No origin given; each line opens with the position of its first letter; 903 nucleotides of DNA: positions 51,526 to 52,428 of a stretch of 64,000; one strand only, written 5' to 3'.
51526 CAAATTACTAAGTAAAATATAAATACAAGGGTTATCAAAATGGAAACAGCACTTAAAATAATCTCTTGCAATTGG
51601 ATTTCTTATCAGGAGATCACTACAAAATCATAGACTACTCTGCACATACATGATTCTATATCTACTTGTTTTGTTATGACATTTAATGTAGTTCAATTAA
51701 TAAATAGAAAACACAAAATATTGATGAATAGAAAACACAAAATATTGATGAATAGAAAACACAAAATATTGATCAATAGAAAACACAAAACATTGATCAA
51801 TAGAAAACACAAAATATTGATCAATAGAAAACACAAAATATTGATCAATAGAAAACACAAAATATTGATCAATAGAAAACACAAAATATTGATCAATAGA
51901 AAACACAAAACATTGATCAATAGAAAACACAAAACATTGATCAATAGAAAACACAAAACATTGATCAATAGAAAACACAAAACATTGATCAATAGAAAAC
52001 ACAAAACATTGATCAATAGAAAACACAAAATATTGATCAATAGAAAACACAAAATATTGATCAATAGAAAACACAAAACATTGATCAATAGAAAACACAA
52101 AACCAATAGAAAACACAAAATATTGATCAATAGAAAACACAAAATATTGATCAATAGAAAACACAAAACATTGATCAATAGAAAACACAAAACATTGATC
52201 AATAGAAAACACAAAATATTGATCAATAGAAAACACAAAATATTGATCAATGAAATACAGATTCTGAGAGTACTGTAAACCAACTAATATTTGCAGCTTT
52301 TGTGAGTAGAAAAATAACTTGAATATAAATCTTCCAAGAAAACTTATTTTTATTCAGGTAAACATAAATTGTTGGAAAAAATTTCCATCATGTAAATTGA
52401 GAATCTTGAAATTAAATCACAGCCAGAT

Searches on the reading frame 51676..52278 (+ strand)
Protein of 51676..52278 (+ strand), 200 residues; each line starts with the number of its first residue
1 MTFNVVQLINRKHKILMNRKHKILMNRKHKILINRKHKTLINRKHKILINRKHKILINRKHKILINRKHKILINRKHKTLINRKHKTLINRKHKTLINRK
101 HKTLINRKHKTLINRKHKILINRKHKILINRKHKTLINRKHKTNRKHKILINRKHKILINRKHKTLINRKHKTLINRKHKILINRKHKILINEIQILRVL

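Call 12: search_protein_families(library=pfam, proteins=[window:51676-52278:+], max_evalue=0.01)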
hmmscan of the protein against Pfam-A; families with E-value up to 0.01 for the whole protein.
window:51676-52278:+ (200 aa): 3 families
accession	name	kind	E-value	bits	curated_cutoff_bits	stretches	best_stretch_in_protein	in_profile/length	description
PF08017.16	Fibrinogen_BP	-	5.3e-10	38.6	50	1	11-186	145-322/425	Fibrinogen binding protein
PF22178.3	Gp5_trimer_C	-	0.00022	21.8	30.9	0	12-76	37-101/112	Bacteriophage T4 gp5 C-terminal trimerisation domain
PF13403.11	Hint_2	-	0.0079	17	28.4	0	59-93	71-105/147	Hint domain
